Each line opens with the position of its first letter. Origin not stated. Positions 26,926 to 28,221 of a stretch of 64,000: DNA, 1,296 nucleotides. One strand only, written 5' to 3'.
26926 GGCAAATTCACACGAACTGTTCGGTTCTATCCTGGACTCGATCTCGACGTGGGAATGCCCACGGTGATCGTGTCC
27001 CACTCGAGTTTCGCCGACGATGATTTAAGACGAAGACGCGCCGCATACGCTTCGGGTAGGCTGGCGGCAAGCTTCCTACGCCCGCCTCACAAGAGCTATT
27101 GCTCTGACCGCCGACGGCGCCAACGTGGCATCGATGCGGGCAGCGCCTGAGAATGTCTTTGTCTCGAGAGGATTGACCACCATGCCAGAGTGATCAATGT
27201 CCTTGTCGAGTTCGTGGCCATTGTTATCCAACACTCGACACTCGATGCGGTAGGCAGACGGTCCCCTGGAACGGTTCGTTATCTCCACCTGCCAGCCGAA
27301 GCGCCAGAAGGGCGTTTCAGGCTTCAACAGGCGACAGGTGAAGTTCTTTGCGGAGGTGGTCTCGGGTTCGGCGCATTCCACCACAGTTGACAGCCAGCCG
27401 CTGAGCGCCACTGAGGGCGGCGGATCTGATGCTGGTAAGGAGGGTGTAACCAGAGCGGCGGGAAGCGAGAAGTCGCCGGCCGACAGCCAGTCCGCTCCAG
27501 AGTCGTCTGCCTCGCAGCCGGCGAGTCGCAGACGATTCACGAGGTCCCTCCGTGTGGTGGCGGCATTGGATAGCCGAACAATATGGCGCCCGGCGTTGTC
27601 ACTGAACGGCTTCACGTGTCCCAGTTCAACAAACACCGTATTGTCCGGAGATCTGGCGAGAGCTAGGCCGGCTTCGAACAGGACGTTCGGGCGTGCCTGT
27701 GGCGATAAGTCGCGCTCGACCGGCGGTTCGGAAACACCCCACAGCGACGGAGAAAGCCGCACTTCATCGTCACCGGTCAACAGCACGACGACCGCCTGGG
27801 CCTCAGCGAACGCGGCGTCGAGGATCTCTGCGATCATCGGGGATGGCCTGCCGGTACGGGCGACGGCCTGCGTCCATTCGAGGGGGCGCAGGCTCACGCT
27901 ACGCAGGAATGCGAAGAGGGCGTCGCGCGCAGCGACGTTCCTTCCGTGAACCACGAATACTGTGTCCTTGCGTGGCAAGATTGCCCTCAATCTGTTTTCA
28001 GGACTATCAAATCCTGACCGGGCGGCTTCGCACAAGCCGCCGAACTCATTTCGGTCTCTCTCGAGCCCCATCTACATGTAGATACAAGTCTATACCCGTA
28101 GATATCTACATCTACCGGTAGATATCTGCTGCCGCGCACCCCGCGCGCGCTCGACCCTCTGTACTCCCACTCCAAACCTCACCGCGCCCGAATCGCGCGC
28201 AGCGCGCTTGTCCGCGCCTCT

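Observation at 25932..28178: Stand-alone TIR-like effector with an unknown C-terminal domain, palindromic operator cluster and ORF-free flank: candidate undescribed defence module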

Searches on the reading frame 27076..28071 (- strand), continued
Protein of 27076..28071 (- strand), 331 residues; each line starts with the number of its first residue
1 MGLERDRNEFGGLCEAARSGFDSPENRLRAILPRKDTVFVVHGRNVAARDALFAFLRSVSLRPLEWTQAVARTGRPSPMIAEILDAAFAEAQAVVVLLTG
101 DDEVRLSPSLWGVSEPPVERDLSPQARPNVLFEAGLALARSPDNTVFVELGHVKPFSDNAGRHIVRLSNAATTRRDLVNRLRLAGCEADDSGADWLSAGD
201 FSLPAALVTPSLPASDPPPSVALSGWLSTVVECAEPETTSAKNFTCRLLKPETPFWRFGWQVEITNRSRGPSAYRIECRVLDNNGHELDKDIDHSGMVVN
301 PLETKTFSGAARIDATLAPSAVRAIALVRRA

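Call 40: search_solved_structures(query=A2, max_evalue=10, show_alignments=4)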
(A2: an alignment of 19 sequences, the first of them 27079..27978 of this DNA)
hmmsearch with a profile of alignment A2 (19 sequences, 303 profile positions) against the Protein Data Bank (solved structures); distinct sequences matched with E-value up to 10: 8.
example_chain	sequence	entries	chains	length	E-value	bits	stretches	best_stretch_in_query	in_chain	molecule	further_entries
21ny_B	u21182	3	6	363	0.053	16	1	196-230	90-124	Immunoglobulin heavy constant epsilon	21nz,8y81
8zgs_E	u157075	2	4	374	0.057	15.8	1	196-230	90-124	Immunoglobulin heavy constant epsilon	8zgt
3qr3_A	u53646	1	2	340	0.81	12.1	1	132-206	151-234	Endoglucanase EG-II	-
5aem_A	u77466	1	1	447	1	11.7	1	16-37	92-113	TRANSCRIPTION FACTOR TAU 131 KDA SUBUNIT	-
5aio_A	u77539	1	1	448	1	11.7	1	16-37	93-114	TRANSCRIPTION FACTOR TAU 131 KDA SUBUNIT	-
8k7s_F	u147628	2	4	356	1.8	10.9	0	184-223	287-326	IgE Fc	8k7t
1szz_A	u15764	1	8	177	1.9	10.8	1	239-286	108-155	Peptide deformylase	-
1sv2_A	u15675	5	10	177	1.9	10.8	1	239-286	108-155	Peptide deformylase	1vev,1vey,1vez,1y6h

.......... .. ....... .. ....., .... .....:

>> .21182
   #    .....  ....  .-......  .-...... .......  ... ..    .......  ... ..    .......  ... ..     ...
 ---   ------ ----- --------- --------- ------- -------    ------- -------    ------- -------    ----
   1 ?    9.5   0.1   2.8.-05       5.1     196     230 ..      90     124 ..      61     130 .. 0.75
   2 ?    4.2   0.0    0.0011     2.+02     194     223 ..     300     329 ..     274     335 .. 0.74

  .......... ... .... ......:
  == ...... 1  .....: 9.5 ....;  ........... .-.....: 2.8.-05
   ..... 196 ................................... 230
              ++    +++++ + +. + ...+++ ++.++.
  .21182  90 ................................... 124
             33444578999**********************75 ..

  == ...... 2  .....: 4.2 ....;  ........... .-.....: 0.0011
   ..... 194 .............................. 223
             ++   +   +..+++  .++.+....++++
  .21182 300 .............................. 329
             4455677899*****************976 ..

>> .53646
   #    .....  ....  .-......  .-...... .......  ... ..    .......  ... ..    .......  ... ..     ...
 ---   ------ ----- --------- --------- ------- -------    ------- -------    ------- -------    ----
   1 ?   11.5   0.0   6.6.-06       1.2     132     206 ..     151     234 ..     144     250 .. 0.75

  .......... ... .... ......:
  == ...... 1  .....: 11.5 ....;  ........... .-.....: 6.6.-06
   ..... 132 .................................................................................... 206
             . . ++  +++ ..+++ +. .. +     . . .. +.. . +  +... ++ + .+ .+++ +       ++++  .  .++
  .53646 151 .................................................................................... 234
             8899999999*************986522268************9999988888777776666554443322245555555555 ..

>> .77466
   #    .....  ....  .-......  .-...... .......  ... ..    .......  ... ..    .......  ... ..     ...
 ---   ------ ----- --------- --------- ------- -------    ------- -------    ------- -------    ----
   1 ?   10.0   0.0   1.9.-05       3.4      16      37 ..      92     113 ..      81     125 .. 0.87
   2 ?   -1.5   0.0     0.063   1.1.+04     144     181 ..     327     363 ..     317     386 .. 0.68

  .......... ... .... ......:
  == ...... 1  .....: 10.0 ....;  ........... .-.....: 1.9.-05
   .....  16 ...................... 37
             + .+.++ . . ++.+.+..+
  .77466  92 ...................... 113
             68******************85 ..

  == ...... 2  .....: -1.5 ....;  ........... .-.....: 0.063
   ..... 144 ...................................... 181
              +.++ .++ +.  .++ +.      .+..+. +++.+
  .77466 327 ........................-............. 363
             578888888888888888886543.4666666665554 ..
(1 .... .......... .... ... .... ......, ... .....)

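Call 54: find_related_loci(query=A2, collection=genome_contigs, flank=6000)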
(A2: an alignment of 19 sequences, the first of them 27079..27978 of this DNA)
Query A2 (300 aa) in genome_contigs; peptide patterns used: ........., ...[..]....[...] (x = any residue, [..] = any of these).
469 stretches matched a pattern; 445 encode a relative of the query (tblastn E <= 1e-3); the best 80 are kept; 80 distinct loci.
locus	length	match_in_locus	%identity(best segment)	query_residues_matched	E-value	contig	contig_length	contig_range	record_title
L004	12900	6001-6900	93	1-300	4e-178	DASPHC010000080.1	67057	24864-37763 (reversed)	MAG TPA_asm: Thermoanaerobaculia bacterium isolate SMAG_U11946 k141_4366826, whole genome shotgun sequence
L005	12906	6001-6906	55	1-297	1e-101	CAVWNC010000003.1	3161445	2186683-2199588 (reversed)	MAG: uncultured Acidobacteriota bacterium isolate MFD09368.bin.2.205 genome assembly, contig: contig_5776, whole genome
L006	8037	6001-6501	61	7-173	8e-65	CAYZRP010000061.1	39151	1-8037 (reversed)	MAG TPA_asm: uncultured Anaerolineales bacterium isolate SRP298887_co1_48 genome assembly, contig: NODE_752_length_39151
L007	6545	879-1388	59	3-172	9e-64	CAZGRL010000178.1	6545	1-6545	MAG TPA_asm: uncultured Anaerolineaceae bacterium isolate binchicken_co34_481 genome assembly, contig: NODE_21250_length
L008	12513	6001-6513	57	5-175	9e-64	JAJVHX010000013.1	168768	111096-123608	MAG: Phycisphaerae bacterium isolate Bin_19R c_000000000296_partial_0_168768, whole genome shotgun sequence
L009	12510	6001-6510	59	3-172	2e-63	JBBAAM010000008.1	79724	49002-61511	MAG: Melioribacteraceae bacterium isolate SO_2017_GW3_42 scaffold_309_c1_OW296A_2017, whole genome shotgun sequence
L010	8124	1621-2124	59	3-170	1e-63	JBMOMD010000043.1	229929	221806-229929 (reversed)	MAG: Nitrospirota bacterium isolate Betzabe_MAG041 MAG041_43, whole genome shotgun sequence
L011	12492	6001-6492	62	7-170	2e-63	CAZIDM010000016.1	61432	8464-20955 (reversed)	MAG TPA_asm: uncultured Dehalococcoidia bacterium isolate SRP109090_co1_248 genome assembly, contig: NODE_559_length_614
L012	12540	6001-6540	60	7-184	1e-63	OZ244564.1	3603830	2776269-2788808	MAG: Dehalococcoidia bacterium isolate a84dde77-3f5b-4fe2-88b4-04aa9f9f1767 genome assembly, chromosome: 1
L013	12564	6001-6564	57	6-193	3e-63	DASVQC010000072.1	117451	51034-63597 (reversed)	MAG TPA_asm: Pyrinomonadaceae bacterium isolate SMAG_U3196 k141_536996, whole genome shotgun sequence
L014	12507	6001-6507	58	2-172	3e-63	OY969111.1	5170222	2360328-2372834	MAG: uncultured Acidobacteriota bacterium isolate MFD01916.bin.c.3 genome assembly, chromosome: 1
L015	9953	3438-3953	60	1-170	5e-63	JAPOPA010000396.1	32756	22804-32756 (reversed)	MAG: Chloroflexota bacterium isolate APA_bin_48 c_000000387117, whole genome shotgun sequence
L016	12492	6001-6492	62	7-170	9e-63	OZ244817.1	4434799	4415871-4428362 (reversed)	MAG: Dehalococcoidia bacterium isolate 600c9aab-54a7-483e-8747-7fd718dfbb6a genome assembly, chromosome: 1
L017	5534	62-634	52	1-194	2e-62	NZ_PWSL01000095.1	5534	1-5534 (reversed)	MAG: Desulfonatronospira sp. isolate CSSed11_143 CS-Sed11-C32405, whole genome shotgun sequence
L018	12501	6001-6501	60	2-170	4e-62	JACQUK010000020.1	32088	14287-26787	MAG: Chloroflexi bacterium isolate NC_groundwater_1435_Ag_S-0.65um_64_30 S_p65_S5_coassembly_k141_459482, whole genome s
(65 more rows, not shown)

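Call 96: find_encoding_contigs(protein=P0003, flank=8000, max_places=2)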
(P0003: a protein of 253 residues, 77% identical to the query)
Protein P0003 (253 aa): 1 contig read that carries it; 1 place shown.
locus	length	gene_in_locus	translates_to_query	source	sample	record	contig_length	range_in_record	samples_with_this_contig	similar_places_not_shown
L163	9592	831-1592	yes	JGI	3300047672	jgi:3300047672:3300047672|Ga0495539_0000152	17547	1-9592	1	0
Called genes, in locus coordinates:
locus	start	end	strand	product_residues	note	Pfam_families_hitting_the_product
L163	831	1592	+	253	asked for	PF10137:CAP12-PCTIR_TIR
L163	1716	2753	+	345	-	PF13676:TIR_2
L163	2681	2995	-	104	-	PF01954:AF2212-like (weak)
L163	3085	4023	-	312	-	PF26769:HAMP_PhoQ, PF00512:HisKA (faint), PF02518:HATPase_c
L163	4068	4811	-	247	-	PF00072:Response_reg, PF00486:Trans_reg_C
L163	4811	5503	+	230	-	PF10067:DUF2306 (weak)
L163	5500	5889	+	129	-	-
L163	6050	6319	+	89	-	PF04226:Transgly_assoc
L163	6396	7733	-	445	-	-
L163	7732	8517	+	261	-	-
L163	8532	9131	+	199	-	-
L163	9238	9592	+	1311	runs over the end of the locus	-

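Call 97: find_encoding_contigs(protein=P0013, flank=8000, max_places=2)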
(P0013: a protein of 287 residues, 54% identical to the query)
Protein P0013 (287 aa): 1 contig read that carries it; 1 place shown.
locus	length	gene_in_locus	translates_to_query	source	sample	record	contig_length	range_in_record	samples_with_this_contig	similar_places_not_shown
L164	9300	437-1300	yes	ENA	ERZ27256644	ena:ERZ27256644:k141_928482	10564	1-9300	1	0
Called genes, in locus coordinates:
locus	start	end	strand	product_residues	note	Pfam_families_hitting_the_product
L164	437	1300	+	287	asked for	PF10137:CAP12-PCTIR_TIR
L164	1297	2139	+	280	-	PF00561:Abhydrolase_1, PF12697:Abhydrolase_6, PF12146:Hydrolase_4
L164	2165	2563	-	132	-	PF01521:Fe-S_biosyn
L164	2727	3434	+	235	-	PF00702:Hydrolase, PF12710:HAD (faint), PF13419:HAD_2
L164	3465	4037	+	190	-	PF01066:CDP-OH_P_transf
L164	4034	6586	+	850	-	PF03176:MMPL, PF02355:SecD_SecF_C (faint), PF02460:Patched (faint), PF12349:Sterol-sensing (faint), PF03176:MMPL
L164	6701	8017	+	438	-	-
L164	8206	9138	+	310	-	-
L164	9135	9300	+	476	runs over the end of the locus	?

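Call 98: find_encoding_contigs(protein=P0016, flank=8000, max_places=2)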
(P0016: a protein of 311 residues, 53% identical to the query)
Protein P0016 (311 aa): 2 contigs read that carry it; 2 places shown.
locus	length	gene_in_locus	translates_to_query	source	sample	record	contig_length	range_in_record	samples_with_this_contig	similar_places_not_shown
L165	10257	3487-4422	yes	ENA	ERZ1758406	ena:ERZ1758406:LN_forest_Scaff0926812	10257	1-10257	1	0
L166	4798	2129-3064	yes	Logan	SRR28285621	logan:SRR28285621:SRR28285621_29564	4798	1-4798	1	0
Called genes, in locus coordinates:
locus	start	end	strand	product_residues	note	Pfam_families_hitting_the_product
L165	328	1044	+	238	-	-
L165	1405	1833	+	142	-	-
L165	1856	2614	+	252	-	PF04191:PEMT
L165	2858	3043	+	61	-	-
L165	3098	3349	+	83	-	-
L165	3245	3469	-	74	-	-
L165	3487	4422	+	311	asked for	PF10137:CAP12-PCTIR_TIR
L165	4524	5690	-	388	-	PF05139:Erythro_esteras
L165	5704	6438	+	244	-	-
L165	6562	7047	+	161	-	-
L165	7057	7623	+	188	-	-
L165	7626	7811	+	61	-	-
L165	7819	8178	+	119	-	-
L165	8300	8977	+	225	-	PF10056:DUF2293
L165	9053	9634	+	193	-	PF01872:RibD_C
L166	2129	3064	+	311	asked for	PF10137:CAP12-PCTIR_TIR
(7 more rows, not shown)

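Call 99: find_encoding_contigs(protein=P0008, flank=8000, max_places=2)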
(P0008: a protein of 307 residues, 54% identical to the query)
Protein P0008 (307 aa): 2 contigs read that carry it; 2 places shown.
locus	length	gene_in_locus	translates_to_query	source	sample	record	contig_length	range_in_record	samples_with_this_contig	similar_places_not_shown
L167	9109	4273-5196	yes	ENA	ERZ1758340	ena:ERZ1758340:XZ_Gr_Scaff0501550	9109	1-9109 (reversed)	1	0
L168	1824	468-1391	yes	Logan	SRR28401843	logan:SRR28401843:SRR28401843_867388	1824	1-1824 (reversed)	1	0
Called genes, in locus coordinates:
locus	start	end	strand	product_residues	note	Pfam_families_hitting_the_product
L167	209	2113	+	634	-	PF00012:HSP70, PF06723:MreB_Mbl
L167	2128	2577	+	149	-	PF00011:HSP20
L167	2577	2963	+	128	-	PF00376:MerR, PF13411:MerR_1, PF13591:MerR_2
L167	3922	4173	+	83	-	PF03683:UPF0175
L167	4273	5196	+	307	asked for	PF10137:CAP12-PCTIR_TIR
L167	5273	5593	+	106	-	PF07110:EthD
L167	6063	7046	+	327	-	PF08867:FRG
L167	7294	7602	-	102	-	PF04255:DUF433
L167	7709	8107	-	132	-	-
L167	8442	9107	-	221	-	?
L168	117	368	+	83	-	PF03683:UPF0175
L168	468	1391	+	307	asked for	PF10137:CAP12-PCTIR_TIR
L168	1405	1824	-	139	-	?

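Call 123: fold_search(model_id=the predicted structure, library=viral)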
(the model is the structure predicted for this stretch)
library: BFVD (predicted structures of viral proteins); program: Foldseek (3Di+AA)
matches with E <= 10: 1376; with E <= 0.001: 7
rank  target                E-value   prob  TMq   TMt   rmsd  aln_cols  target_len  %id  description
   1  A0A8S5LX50            8.2e-06  1.00  0.28  0.30   3.3       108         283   12  Uncharacterized protein [Siphoviridae sp. ct3pR10]
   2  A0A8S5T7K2            1.0e-05  1.00  0.23  0.22   2.8        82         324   16  Sel1-like repeat [Myoviridae sp. cta6i12]
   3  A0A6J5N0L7            1.2e-04  1.00  0.18  0.32  11.9       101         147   12  Uncharacterized protein [uncultured Caudovirales phage]
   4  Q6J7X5                1.6e-04  1.00  0.24  0.33   3.9        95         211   10  Pas56 [Actinoplanes phage phiAsp2]
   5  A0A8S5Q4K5            1.7e-04  1.00  0.26  0.24   3.2       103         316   14  Uncharacterized protein [Siphoviridae sp. ctQqU1]
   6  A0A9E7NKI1            4.1e-04  0.38  0.18  0.12  22.0       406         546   11  (no name in the UniProt tables at hand)
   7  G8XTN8                4.6e-04  1.00  0.22  0.24   5.2       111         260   13  Membrane protein US30 [Simian cytomegalovirus (strain Colburn)]
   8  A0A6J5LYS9            1.3e-03  1.00  0.20  0.18   7.9       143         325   10  Uncharacterized protein [uncultured Caudovirales phage]
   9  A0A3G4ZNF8            1.8e-03  1.00  0.19  0.05   7.9        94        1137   13  DUF7932 domain-containing protein [Terrestrivirus sp.]
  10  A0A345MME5            2.1e-03  0.99  0.20  0.30   6.1       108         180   16  (no name in the UniProt tables at hand)
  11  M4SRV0                2.3e-03  1.00  0.21  0.34   4.0        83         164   10  (no name in the UniProt tables at hand)
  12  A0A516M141            2.3e-03  1.00  0.21  0.21   6.4       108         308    6  (no name in the UniProt tables at hand)
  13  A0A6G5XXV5            2.3e-03  0.99  0.18  0.06   4.2        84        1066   11  (no name in the UniProt tables at hand)
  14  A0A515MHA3            2.3e-03  0.99  0.19  0.28   9.9       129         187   10  Lipoprotein [Rhodococcus phage Sleepyhead]
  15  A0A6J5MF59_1          2.3e-03  0.97  0.17  0.07   8.4       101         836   13  Uncharacterized protein [uncultured Caudovirales phage]
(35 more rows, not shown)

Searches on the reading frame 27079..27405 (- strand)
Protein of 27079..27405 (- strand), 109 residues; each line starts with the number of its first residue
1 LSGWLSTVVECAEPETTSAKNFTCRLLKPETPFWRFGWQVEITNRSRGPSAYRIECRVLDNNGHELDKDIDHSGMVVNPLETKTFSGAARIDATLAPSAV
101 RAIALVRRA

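Call 24: search_protein_families(library=pfam, proteins=[window:27079-27405:-], max_evalue=10)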
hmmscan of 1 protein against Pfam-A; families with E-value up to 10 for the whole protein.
seq(109 aa): 1 family
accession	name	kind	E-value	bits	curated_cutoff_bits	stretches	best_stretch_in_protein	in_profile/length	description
PF22942.1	DUF7025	-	0.11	13.2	27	1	39-91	43-88/100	Domain of unknown function (DUF7025)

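Call 25: search_solved_structures(query=A3, max_evalue=10)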
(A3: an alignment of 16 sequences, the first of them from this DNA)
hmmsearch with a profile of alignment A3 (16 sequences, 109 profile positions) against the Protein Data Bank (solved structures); distinct sequences matched with E-value up to 10: 4.
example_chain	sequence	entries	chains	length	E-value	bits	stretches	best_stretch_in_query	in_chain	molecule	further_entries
21ny_B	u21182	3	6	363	0.014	18.5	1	8-35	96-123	Immunoglobulin heavy constant epsilon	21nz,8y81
8zgs_E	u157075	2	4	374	0.015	18.4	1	8-35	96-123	Immunoglobulin heavy constant epsilon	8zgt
1szz_A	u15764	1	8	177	0.48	13.6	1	45-92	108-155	Peptide deformylase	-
1sv2_A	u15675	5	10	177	0.48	13.6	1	45-92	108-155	Peptide deformylase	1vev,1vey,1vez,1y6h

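Call 34: search_protein_representatives(alignment_id=A3)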
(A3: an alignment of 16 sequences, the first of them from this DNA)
Query: 16 sequences, 109 profile positions. Proteins with E-value up to 0.001 (for the whole library): 601; up to 1e-10: 44; up to 1e-30: 3. The best 150 are listed.
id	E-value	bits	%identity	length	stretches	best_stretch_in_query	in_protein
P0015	2.7e-42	159.3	-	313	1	2-109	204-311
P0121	5.7e-40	151.8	-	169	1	3-108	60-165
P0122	3.1e-34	133.3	-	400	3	18-106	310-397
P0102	2.3e-28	114.5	-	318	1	2-108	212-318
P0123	5.2e-26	106.9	-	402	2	14-106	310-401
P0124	5.7e-25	103.5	-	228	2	16-101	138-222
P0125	6.3e-21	90.5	-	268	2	31-106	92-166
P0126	8.8e-20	86.8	-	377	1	5-107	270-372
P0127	1.0e-17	80.2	-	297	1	3-107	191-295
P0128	3.0e-17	78.7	-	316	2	24-100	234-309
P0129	1.0e-16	77.0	-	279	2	14-100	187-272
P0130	1.4e-15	73.3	-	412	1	23-108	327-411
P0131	4.4e-15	71.7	-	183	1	24-104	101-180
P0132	3.7e-14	68.7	-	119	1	7-106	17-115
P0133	4.9e-14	68.3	-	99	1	13-108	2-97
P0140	1.4e-12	63.7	-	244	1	8-106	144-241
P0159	5.6e-11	58.5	-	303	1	11-108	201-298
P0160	5.9e-11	58.4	-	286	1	6-107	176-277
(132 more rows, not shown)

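Call 38: search_protein_families(library=pfam, alignment_id=A4, max_evalue=0.001)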
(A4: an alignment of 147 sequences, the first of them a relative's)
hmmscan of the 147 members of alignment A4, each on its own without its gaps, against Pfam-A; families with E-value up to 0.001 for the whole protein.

A. member 1, P0121 (169 aa): 0 families

B. families by the number of members that match (of 147 scanned): 53 families (the first 25 are shown)
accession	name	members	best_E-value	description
PF07233.18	DUF1425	10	1.1e-08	Protein of unknown function (DUF1425)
PF13240.11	Zn_Ribbon_1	6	4.4e-08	zinc-ribbon domain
PF13248.11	Zn_ribbon_3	5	0.00011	zinc-ribbon domain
PF12773.13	DZR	4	6.1e-05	Double zinc ribbon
PF08239.17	SH3_3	3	1.2e-10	Bacterial SH3 domain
PF13511.11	DUF4124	3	4.7e-10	Domain of unknown function (DUF4124)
PF13717.11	Zn_ribbon_4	3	2.5e-06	zinc-ribbon domain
PF08238.18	Sel1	2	3.4e-34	Sel1 repeat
PF08308.17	PEGA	2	7.4e-14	PEGA domain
PF17786.7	Mannosidase_ig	2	5.5e-05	Mannosidase Ig/CBM-like domain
PF24922.1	ACBP4_C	2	5.5e-05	Acyl-CoA-binding domain-containing protein 4-6, C-terminal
PF10137.14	CAP12-PCTIR_TIR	1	5.1e-24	CAP12/Pycsar effector protein, TIR domain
PF02036.22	SCP2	1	1.1e-17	SCP-2 sterol transfer family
PF07719.23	TPR_2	1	1.1e-17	Tetratricopeptide repeat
PF13424.12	TPR_12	1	1.7e-15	Tetratricopeptide repeat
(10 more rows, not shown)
